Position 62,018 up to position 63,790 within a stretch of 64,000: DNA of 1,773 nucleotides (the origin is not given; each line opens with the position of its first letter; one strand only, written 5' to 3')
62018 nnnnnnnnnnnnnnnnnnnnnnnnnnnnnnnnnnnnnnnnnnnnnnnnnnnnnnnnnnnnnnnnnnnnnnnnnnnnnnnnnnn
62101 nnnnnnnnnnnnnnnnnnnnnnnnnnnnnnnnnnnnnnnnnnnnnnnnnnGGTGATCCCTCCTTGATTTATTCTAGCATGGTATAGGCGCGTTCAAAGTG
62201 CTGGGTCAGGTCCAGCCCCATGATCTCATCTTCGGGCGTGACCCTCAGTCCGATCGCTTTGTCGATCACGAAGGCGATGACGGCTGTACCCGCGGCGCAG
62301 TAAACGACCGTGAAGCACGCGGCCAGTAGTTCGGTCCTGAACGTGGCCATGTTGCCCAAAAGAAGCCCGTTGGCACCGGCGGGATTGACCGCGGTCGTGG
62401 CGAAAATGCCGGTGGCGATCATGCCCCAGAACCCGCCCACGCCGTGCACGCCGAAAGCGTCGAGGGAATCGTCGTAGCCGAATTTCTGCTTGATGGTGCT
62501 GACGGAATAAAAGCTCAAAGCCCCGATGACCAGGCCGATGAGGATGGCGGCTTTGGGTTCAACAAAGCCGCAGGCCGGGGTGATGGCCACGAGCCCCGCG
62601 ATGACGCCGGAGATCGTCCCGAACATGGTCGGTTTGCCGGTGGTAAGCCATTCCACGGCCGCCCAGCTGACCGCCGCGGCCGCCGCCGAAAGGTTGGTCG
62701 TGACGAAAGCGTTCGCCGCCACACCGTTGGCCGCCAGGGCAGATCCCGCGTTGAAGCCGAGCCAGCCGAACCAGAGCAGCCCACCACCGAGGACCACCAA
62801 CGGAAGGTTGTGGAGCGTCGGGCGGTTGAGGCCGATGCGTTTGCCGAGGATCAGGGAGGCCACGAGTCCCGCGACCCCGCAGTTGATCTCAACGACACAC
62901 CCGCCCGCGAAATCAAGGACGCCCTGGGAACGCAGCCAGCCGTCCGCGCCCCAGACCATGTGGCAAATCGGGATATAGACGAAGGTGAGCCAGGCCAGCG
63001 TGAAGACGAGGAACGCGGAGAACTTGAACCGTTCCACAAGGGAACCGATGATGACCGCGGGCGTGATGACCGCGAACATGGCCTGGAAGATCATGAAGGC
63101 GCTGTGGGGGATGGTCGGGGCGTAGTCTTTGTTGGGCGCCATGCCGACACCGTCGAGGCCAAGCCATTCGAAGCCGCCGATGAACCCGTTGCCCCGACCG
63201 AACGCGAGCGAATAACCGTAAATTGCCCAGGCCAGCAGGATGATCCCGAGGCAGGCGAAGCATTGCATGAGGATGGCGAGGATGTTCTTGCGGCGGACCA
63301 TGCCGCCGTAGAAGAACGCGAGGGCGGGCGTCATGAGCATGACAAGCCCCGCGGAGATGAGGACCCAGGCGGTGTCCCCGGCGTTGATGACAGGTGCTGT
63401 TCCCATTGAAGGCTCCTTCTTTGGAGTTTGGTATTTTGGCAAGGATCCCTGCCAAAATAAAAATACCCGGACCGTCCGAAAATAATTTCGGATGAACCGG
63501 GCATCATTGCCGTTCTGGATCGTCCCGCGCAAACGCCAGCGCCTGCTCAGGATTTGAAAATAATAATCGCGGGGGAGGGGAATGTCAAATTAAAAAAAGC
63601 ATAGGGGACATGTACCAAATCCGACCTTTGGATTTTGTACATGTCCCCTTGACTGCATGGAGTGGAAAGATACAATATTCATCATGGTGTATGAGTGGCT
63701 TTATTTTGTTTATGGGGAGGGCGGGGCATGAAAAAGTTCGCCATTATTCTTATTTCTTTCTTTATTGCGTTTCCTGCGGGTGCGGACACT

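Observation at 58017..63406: amtB-glnK cotranscribed with a FIST sensor, GAF histidine kinase and REC-GGDEF(GGDDF) regulator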

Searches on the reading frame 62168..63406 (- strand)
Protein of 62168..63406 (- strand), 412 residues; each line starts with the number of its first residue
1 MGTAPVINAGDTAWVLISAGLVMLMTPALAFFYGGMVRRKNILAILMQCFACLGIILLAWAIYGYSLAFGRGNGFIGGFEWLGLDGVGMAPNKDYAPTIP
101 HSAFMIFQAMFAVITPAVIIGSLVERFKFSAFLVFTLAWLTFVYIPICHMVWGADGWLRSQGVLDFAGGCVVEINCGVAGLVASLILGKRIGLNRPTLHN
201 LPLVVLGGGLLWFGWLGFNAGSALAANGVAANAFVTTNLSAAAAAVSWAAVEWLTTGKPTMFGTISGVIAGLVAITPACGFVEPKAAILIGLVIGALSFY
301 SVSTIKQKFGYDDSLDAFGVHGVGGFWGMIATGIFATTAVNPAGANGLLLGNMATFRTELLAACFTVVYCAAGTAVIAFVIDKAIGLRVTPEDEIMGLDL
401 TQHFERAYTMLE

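Call 3: search_protein_families(library=pfam, proteins=[window:62168-63406:-], max_evalue=0.01)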
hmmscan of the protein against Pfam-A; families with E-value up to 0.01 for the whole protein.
window:62168-63406:- (412 aa): 1 family
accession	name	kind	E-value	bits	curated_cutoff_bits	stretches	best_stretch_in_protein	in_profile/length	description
PF00909.26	Ammonium_transp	-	8.8e-123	410.4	23.2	1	13-408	1-399/399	Ammonium Transporter Family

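Call 6: search_protein_families(library=ncbifam, proteins=[window:62168-63406:-], max_evalue=0.01)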
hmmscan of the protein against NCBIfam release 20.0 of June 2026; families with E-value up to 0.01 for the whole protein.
window:62168-63406:- (412 aa): 3 families
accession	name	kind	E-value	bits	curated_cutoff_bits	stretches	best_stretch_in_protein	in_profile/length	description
TIGR00836.1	amt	subfamily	6.6e-138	460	343.3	1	11-408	1-406/406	ammonium transporter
NF007947.0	PRK10666.1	equivalog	9.6e-111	370.7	657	1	3-409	23-427/428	ammonium transporter AmtB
TIGR03644.1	marine_trans_1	hypoth_equivalog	1.9e-54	185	514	1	11-408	4-401/404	probable ammonium transporter, marine subtype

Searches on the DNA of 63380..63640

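Call 58: search_rna_families(source=window, start=63380, end=63640, threshold=evalue, max_evalue=10, show_alignments=3)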
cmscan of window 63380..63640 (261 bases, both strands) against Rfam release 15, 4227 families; matches with E-value up to 10: 5.
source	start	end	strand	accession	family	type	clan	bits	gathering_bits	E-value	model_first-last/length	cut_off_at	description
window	63427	63465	-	RF01021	mir-558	Gene; miRNA;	-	22.2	90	0.014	1-70/70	no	mir-558 microRNA precursor family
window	63423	63467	+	RF00445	MIR399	Gene; miRNA;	-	16.1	57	0.47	14-104/117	no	mir-399 microRNA precursor family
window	63454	63474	+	RF02416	TCV_H4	Cis-reg;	-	14.3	50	7.2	1-51/51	no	Turnip crinkle virus 3'UTR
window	63457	63576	-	RF02837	anti-hemB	Gene; sRNA;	-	12.6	49.5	1.7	1-81/81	no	Burkholderia RNA 7 (anti-hemB)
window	63611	63638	-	RF02248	Six3os1_3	Gene; lncRNA;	-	9.2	40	4.8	49-75/75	no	Six3os1 conserved region 3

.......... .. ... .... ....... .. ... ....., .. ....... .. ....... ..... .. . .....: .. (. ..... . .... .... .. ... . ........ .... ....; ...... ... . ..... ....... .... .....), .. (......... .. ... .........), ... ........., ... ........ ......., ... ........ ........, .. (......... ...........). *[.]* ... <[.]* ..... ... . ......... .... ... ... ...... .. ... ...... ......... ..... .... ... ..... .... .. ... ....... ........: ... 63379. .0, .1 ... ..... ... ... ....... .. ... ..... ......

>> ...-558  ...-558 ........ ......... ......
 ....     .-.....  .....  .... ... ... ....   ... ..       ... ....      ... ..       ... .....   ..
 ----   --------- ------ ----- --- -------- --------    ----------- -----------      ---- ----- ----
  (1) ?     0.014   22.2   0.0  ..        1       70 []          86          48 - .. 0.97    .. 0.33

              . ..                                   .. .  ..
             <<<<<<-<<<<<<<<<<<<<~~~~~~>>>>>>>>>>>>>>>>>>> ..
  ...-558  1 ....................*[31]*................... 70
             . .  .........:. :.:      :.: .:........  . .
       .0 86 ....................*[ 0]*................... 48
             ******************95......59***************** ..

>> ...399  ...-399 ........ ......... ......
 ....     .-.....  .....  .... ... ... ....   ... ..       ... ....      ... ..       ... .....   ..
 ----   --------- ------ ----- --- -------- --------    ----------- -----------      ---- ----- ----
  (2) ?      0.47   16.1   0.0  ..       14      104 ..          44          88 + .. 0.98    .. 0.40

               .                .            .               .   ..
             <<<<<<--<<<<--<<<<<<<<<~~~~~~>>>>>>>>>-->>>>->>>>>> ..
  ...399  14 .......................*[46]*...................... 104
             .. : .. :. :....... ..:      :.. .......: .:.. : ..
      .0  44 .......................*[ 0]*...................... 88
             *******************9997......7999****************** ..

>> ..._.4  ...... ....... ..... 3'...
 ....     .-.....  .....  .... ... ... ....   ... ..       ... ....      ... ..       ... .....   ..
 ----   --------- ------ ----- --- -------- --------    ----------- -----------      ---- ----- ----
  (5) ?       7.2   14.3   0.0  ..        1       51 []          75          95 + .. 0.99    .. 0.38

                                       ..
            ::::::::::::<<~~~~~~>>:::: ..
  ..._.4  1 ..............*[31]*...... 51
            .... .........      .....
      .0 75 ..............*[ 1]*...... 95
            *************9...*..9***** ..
